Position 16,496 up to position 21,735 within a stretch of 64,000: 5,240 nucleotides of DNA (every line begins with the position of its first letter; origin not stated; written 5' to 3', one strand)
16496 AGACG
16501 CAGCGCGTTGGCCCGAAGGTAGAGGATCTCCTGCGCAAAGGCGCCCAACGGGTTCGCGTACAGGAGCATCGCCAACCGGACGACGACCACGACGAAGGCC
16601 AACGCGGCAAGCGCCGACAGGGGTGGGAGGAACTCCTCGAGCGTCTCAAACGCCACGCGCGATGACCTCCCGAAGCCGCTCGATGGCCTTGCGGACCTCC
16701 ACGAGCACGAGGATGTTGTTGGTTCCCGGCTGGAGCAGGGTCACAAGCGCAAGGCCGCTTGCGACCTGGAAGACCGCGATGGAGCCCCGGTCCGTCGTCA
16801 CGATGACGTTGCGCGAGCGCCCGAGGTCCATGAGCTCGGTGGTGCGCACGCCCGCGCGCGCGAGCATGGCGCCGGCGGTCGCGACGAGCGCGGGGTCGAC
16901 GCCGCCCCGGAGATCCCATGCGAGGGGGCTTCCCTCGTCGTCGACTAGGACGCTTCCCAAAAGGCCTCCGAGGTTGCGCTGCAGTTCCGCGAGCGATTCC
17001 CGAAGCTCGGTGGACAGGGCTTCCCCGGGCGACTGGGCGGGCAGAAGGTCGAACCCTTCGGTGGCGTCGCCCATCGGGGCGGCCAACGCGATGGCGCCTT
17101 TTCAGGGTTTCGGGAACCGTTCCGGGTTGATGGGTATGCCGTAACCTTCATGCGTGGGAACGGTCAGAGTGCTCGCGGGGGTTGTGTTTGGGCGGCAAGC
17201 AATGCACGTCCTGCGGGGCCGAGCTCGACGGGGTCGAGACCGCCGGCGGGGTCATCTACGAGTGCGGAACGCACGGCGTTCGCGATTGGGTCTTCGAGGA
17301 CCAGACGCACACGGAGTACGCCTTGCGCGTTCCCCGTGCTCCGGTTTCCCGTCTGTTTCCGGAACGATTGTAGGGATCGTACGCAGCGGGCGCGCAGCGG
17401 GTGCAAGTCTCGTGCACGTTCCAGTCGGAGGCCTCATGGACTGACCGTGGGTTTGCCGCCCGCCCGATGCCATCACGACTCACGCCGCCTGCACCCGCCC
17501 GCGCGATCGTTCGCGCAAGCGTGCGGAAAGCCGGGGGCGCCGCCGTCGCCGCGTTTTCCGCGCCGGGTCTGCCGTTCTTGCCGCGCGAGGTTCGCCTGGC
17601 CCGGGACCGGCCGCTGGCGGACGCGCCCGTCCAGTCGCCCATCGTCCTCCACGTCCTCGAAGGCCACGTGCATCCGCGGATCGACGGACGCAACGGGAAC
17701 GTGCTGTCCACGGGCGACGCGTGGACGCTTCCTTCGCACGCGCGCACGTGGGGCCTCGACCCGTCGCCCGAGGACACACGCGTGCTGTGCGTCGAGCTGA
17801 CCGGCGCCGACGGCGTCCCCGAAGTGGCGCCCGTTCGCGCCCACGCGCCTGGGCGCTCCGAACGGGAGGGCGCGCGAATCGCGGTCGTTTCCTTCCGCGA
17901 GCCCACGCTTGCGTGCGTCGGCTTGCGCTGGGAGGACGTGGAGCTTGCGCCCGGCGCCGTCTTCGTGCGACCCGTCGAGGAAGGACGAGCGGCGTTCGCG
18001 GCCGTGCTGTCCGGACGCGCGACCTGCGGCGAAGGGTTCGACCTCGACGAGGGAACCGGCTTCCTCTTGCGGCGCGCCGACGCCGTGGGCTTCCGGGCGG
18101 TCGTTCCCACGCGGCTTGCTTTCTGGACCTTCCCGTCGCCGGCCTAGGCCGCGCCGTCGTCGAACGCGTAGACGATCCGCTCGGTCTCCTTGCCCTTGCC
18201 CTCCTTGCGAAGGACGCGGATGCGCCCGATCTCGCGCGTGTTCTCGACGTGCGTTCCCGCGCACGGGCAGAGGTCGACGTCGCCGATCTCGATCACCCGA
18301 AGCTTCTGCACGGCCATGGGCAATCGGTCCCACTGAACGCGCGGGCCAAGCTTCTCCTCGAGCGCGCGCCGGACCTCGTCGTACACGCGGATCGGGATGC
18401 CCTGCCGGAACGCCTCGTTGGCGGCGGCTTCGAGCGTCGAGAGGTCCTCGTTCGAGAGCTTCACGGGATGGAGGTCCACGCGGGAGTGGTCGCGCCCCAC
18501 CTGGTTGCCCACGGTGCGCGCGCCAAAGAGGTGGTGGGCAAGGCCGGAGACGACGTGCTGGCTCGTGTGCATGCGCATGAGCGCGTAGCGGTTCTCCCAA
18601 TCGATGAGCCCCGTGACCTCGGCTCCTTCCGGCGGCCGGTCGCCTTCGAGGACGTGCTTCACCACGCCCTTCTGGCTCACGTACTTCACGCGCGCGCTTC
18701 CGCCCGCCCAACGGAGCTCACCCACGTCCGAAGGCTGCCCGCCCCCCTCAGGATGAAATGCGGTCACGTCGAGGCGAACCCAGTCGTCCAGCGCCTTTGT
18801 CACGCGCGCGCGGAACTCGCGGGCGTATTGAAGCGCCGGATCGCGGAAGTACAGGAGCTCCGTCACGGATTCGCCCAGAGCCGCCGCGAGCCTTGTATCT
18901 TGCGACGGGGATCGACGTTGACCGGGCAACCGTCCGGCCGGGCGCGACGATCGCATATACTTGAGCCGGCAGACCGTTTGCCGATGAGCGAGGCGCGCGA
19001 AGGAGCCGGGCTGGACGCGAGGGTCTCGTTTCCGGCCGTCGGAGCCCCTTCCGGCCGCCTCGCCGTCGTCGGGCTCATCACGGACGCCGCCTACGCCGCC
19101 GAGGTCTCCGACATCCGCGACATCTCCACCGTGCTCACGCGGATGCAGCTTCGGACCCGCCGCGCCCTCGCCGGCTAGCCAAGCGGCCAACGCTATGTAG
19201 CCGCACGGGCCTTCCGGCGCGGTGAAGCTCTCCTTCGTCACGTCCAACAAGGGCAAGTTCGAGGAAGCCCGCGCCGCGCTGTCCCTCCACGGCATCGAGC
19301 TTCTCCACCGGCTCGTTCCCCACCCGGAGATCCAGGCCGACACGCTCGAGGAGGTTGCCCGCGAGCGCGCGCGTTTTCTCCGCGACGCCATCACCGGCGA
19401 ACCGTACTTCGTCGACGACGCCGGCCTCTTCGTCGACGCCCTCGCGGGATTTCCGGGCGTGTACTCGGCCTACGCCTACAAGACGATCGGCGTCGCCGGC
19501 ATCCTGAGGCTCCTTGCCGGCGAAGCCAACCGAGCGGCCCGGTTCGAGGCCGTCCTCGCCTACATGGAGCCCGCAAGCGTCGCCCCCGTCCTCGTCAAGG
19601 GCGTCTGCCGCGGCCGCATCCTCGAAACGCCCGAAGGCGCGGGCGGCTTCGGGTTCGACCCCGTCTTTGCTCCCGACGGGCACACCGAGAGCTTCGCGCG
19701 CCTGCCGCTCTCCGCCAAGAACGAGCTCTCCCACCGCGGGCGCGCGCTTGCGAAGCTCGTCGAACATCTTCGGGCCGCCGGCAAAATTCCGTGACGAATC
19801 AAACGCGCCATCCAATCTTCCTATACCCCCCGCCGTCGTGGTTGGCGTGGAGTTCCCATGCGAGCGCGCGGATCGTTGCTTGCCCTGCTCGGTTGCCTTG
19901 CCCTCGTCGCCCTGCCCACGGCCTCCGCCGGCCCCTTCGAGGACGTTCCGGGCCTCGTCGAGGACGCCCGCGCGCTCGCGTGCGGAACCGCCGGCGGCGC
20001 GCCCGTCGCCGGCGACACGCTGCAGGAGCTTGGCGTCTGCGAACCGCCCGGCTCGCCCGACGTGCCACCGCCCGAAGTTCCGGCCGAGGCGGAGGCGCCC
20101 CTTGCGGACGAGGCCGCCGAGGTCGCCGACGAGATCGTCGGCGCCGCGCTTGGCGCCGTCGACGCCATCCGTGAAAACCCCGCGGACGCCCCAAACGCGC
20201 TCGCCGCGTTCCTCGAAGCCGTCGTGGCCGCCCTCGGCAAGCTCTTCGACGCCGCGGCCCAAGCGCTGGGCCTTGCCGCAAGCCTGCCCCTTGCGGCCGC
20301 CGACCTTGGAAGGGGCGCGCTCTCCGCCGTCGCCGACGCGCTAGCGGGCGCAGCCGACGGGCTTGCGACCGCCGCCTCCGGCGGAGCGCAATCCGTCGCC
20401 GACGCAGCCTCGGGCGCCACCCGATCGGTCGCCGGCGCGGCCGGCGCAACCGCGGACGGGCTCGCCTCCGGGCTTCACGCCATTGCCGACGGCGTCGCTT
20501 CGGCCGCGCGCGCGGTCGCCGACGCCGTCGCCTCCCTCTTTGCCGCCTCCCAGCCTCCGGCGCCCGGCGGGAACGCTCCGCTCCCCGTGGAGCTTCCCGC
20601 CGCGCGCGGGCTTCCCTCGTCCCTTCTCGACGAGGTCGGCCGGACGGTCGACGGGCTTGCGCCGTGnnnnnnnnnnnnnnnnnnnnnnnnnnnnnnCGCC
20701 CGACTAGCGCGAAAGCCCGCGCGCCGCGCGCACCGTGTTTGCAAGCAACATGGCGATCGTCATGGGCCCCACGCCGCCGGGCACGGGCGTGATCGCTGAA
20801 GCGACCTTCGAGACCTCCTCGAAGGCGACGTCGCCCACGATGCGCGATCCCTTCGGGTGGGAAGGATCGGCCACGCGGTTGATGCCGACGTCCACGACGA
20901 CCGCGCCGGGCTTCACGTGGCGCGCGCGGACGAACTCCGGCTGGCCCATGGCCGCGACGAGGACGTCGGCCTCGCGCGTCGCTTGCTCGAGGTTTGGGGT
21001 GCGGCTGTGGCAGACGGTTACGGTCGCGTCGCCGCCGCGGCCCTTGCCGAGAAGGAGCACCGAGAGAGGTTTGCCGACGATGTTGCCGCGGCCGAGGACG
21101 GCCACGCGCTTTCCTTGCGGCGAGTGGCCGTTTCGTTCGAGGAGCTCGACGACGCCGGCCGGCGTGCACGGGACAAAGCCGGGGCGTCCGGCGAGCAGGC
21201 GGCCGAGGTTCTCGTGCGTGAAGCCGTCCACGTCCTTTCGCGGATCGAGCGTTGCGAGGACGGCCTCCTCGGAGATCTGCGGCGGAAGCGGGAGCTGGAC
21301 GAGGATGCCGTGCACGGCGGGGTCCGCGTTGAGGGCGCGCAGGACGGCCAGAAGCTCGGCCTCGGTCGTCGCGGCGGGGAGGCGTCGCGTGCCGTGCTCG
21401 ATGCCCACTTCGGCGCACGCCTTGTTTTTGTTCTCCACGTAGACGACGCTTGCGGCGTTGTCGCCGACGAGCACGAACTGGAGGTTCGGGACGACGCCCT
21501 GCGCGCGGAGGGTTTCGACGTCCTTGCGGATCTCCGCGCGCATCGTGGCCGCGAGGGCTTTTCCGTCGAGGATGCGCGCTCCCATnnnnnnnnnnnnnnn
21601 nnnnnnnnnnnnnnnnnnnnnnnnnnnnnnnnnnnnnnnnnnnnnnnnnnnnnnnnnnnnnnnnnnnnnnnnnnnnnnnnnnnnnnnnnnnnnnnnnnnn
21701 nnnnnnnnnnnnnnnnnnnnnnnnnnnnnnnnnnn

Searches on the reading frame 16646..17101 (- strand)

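Call 12: search_protein_families(library=pfam, proteins=[window:16646-17101:-], max_evalue=0.001)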
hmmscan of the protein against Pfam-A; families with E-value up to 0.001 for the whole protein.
window:16646-17101:- (151 aa): 1 family
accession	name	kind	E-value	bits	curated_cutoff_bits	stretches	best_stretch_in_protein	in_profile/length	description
PF03259.23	Robl_LC7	-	1.1e-06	28.7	23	1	36-121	4-89/91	Roadblock/LC7 domain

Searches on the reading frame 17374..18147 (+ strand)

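Call 12: search_protein_families(library=pfam, proteins=[window:17374-18147:+], max_evalue=0.001)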
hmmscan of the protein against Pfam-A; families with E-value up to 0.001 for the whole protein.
window:17374-18147:+ (257 aa): 1 family
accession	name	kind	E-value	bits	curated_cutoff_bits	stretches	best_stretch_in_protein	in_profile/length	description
PF07883.17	Cupin_2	-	0.00018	21.6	27.2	0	91-140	21-69/70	Cupin domain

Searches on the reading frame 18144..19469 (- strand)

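Call 12: search_protein_families(library=pfam, proteins=[window:18144-19469:-], max_evalue=0.001)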
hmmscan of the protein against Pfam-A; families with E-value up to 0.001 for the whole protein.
window:18144-19469:- (441 aa): 2 families
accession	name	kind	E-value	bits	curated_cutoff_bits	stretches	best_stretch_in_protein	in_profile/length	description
PF07973.19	tRNA_SAD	-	6.5e-14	52.1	24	1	390-432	1-43/44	Threonyl and Alanyl tRNA synthetase second additional domain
PF01411.24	tRNA-synt_2c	-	9.4e-09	34.8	30.3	1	213-292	469-551/552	tRNA synthetases class II (A)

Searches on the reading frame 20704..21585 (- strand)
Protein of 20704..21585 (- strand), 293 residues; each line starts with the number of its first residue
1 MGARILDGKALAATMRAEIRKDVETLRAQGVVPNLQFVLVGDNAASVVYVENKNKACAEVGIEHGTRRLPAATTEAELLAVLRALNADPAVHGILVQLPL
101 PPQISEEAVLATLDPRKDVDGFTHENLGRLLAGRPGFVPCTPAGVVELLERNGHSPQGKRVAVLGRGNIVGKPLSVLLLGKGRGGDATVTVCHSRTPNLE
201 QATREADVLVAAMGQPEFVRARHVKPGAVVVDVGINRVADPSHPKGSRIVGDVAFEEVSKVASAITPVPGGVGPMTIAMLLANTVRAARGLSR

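Call 3: search_protein_families(library=pfam, proteins=[window:20704-21585:-], max_evalue=0.01)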
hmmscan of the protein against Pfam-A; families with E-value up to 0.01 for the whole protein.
window:20704-21585:- (293 aa): 2 families
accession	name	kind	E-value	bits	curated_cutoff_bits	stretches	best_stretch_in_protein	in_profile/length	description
PF02882.25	THF_DHG_CYH_C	-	5.4e-67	224.5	27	1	124-289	2-157/160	Tetrahydrofolate dehydrogenase/cyclohydrolase, NAD(P)-binding domain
PF00763.28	THF_DHG_CYH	-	2.3e-41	141.1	32.8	1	6-120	1-115/115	Tetrahydrofolate dehydrogenase/cyclohydrolase, catalytic domain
